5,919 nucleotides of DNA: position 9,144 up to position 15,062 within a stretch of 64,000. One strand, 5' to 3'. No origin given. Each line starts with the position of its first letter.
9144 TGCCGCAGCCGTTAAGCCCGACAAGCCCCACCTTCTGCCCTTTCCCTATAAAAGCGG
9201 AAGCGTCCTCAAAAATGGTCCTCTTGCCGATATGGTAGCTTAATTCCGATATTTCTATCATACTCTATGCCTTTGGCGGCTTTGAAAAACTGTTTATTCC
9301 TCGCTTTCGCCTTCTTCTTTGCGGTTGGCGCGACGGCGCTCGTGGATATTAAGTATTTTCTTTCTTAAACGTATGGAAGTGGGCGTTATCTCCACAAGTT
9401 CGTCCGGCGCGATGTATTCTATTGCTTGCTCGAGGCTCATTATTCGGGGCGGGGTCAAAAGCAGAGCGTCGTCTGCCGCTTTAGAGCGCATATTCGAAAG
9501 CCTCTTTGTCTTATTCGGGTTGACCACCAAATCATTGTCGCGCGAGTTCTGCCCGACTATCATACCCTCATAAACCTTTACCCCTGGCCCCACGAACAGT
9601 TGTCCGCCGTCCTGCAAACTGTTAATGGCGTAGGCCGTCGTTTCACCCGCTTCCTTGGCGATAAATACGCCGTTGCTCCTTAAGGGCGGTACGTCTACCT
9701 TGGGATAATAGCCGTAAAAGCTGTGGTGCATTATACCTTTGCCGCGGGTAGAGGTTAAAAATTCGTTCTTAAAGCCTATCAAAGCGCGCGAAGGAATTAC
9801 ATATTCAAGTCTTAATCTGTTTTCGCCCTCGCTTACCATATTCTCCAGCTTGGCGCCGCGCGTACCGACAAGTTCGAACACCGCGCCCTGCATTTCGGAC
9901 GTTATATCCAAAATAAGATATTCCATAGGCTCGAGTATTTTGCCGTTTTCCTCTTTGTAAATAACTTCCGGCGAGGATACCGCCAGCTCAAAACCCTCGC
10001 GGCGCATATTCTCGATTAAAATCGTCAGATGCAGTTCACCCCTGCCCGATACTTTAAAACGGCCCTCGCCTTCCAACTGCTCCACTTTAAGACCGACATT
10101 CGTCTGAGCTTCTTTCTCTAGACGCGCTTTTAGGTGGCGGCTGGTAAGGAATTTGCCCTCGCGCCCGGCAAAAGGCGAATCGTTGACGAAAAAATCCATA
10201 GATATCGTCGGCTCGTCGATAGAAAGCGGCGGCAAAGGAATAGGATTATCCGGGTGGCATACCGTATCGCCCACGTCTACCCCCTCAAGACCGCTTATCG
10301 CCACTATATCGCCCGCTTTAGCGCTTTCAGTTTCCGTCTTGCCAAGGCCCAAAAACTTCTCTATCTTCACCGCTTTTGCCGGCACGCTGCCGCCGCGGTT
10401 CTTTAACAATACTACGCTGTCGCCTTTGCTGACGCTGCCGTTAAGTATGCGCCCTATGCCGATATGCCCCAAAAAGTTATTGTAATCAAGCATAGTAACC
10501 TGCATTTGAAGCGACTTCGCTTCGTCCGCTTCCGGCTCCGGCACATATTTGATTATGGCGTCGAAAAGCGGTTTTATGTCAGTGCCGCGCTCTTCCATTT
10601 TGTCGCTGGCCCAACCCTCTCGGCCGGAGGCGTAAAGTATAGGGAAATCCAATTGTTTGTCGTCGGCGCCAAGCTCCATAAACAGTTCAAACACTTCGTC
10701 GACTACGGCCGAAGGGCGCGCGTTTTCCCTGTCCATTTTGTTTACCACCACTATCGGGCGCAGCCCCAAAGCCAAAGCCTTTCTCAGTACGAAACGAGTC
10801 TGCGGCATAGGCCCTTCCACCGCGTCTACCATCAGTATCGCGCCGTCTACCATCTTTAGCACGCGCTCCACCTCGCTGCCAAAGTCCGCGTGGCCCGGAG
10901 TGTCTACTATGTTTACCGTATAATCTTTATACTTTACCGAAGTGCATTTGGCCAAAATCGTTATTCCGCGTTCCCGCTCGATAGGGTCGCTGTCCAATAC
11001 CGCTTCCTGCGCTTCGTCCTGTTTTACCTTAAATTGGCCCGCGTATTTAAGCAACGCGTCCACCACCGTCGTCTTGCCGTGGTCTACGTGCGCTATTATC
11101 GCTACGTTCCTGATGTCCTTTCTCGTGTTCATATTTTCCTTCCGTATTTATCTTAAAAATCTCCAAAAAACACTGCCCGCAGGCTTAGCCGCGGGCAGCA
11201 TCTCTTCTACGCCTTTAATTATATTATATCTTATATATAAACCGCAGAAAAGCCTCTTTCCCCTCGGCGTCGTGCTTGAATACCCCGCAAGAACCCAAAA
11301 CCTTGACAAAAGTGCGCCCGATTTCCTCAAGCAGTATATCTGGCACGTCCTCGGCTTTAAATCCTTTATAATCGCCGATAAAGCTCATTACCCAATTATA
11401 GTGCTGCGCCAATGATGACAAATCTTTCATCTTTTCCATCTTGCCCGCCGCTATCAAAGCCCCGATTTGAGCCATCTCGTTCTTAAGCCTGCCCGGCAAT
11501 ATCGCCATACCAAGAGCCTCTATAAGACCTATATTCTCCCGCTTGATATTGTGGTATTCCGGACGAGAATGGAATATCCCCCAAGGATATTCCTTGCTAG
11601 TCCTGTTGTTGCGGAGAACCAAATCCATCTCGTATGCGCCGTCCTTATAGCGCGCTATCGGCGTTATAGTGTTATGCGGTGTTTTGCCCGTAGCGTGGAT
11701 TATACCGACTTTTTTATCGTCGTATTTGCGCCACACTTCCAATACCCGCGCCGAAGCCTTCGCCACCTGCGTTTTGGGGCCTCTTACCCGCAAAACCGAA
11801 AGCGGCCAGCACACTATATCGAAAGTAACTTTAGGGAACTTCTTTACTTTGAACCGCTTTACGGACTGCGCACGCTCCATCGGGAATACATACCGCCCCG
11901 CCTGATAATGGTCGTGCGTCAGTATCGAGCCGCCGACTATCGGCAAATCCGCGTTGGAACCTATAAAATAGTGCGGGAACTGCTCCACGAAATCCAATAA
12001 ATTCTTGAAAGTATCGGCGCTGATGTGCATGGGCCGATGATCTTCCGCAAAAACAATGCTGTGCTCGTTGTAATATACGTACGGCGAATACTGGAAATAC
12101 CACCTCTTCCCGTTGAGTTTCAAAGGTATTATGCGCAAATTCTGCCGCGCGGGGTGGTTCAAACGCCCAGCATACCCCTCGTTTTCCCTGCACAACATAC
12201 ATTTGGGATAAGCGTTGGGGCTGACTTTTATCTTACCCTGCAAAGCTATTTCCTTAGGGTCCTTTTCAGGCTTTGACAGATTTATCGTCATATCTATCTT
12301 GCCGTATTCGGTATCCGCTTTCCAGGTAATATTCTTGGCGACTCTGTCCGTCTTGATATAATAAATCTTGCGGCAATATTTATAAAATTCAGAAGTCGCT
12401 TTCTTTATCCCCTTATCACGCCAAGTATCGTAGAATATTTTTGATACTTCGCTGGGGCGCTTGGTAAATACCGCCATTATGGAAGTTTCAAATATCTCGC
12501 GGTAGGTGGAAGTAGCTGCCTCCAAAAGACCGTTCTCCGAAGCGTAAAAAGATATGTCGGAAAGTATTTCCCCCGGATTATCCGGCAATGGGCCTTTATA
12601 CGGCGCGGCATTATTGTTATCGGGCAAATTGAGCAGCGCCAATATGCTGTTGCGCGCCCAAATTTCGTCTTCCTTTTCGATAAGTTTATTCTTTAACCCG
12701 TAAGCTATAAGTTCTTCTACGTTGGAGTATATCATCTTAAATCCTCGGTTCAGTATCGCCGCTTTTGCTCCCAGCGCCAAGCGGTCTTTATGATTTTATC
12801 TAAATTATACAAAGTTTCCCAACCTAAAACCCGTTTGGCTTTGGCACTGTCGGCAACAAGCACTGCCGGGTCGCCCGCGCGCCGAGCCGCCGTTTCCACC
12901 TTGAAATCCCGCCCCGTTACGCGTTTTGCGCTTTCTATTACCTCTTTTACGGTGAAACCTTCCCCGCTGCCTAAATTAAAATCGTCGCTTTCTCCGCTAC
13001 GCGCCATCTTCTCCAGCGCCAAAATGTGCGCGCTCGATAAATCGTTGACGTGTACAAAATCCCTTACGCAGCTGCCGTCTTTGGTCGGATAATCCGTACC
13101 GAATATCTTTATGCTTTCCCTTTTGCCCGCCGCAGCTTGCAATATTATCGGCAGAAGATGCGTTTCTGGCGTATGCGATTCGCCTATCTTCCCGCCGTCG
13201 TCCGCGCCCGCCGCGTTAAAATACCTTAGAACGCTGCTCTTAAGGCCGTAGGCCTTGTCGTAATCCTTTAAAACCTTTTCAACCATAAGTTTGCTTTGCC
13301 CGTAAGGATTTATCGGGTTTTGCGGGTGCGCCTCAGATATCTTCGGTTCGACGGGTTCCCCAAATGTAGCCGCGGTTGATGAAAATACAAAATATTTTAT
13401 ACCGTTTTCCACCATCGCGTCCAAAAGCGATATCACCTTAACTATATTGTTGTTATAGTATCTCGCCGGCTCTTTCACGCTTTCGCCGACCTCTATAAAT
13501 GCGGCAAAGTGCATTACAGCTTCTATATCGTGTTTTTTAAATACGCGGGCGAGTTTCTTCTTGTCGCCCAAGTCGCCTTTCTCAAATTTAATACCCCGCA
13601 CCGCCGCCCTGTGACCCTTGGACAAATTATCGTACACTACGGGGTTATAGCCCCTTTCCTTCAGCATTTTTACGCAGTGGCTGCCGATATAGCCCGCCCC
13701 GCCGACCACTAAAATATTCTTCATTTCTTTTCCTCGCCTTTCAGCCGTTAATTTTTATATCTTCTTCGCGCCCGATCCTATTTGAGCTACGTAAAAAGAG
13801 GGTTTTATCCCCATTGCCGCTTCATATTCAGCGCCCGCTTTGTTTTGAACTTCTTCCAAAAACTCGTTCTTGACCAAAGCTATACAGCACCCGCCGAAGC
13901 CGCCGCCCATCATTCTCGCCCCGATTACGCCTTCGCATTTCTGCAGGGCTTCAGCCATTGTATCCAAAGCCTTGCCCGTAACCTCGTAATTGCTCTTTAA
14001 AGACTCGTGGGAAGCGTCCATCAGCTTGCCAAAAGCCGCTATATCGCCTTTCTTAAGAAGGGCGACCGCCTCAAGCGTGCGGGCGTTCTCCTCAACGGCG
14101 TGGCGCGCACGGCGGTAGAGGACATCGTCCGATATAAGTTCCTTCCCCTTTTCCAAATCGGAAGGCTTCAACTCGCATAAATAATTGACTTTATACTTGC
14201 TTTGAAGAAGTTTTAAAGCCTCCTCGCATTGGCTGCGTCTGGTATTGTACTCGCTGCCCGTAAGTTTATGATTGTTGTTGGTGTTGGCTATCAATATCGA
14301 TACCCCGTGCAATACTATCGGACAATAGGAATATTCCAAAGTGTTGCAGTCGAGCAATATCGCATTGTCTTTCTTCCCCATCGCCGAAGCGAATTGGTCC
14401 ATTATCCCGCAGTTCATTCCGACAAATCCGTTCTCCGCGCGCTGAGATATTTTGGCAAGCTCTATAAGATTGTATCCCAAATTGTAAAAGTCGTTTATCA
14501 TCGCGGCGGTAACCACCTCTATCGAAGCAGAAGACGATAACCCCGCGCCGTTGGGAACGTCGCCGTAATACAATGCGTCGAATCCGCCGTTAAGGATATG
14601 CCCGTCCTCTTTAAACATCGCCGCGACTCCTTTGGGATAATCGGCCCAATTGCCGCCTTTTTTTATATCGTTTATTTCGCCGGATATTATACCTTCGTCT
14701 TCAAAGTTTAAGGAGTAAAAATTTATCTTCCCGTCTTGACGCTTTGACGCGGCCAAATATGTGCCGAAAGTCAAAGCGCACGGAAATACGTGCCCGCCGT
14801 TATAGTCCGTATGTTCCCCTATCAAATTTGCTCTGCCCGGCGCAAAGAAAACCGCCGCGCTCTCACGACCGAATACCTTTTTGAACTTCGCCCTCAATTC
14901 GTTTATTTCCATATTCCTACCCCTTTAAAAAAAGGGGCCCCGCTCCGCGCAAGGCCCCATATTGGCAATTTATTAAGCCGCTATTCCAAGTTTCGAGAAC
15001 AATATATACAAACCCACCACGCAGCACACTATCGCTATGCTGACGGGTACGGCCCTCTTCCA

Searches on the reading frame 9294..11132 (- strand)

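Call 9: search_protein_families(library=pfam, proteins=[window:9294-11132:-], max_evalue=0.001)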
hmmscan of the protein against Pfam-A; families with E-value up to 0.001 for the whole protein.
window:9294-11132:- (612 aa): 6 families
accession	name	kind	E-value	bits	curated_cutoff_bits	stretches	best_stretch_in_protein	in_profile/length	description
PF00009.33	GTP_EFTU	-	8.5e-60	202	26.5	1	5-198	1-187/188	Elongation factor Tu GTP binding domain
PF21018.2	BipA_C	-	1.7e-45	153.7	23.8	1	487-595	1-109/110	TypA/BipA C-terminal domain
PF00679.30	EFG_C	-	1.9e-17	63.5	27.9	1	399-477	2-80/89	Elongation factor G C-terminus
PF03144.31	GTP_EFTU_D2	-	1.8e-09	38.3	30.3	1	222-292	1-73/73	Elongation factor Tu domain 2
PF22042.2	EF-G_D2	-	4.7e-08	33.5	27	1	213-292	7-82/84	Elongation factor G domain 2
PF01926.29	MMR_HSR1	-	4.9e-05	23.9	21.9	1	10-132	2-113/113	50S ribosome-binding GTPase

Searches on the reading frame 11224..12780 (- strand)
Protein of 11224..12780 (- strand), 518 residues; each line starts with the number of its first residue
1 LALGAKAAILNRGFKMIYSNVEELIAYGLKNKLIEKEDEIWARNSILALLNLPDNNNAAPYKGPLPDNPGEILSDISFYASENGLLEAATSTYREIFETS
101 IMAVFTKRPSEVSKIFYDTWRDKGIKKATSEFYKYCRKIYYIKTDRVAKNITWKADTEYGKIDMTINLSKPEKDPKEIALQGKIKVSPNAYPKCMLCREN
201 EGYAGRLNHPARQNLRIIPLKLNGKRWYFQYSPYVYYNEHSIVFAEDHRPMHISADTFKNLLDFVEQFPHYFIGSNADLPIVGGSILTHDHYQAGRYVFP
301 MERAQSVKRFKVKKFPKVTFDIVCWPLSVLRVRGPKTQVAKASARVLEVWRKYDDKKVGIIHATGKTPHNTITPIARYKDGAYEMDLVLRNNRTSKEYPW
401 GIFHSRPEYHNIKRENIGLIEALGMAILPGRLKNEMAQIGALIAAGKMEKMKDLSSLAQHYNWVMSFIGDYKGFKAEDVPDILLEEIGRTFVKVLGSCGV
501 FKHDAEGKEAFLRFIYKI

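Call 9: search_protein_families(library=pfam, proteins=[window:11224-12780:-], max_evalue=0.001)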
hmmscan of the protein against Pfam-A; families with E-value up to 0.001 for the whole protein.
window:11224-12780:- (518 aa): 2 families
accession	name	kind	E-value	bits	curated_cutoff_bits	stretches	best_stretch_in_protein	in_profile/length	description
PF01087.27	GalP_UDP_transf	-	9.3e-29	101.6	22.1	1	79-250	35-184/184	Galactose-1-phosphate uridyl transferase, N-terminal domain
PF02744.22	GalP_UDP_tr_C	-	1.6e-17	64.2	29.2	1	266-442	3-151/165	Galactose-1-phosphate uridyl transferase, C-terminal domain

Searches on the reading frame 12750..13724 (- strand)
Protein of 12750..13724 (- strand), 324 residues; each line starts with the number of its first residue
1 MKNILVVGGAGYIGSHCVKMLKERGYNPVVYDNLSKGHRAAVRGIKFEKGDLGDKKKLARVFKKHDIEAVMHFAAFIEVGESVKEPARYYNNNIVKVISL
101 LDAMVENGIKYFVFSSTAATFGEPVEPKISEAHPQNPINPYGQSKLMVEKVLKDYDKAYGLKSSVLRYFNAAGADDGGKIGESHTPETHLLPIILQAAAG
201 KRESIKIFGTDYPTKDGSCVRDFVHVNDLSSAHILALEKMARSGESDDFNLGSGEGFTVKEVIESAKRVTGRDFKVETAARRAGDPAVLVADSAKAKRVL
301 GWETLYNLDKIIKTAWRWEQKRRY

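Call 9: search_protein_families(library=pfam, proteins=[window:12750-13724:-], max_evalue=0.001)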
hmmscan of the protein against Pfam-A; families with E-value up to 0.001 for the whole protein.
window:12750-13724:- (324 aa): 8 families
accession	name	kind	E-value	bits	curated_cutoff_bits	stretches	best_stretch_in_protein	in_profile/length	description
PF16363.11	GDP_Man_Dehyd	-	1.3e-57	196.2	27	1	5-313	1-330/332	GDP-mannose 4,6 dehydratase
PF01370.27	Epimerase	-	2.1e-57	194.7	20.9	1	4-252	1-240/240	NAD dependent epimerase/dehydratase family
PF01073.25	3Beta_HSD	-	2.6e-16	59.9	22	1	5-153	1-158/280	3-beta hydroxysteroid dehydrogenase/isomerase family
PF04321.23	RmlD_sub_bind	-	8e-15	55.1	27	1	3-157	2-141/287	RmlD substrate binding domain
PF02719.21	Polysacc_synt_2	-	1.9e-12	47.5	20.2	1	4-173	1-173/293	Polysaccharide biosynthesis protein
PF13460.12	NAD_binding_10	-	7.4e-11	42.7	27.2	1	8-156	1-135/184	NAD(P)H-binding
PF05368.20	NmrA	-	9.1e-11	42.3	27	1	2-159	3-141/298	NmrA-like family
PF07993.18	NAD_binding_4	-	1.4e-07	31.3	20.1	1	65-180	87-216/258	Male sterility protein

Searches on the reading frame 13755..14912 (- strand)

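Call 9: search_protein_families(library=pfam, proteins=[window:13755-14912:-], max_evalue=0.001)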
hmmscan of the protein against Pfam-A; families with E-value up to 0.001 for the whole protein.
window:13755-14912:- (385 aa): 3 families
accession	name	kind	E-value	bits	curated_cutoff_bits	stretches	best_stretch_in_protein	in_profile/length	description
PF10509.15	GalKase_gal_bdg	-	1.1e-23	83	23.1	1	8-57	1-49/49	Galactokinase galactose-binding signature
PF00288.32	GHMP_kinases_N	-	3.4e-20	72.5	22.3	1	92-180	2-87/87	GHMP kinases N terminal domain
PF08544.19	GHMP_kinases_C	-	4.5e-14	53.1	21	1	283-363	2-83/85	GHMP kinases C terminal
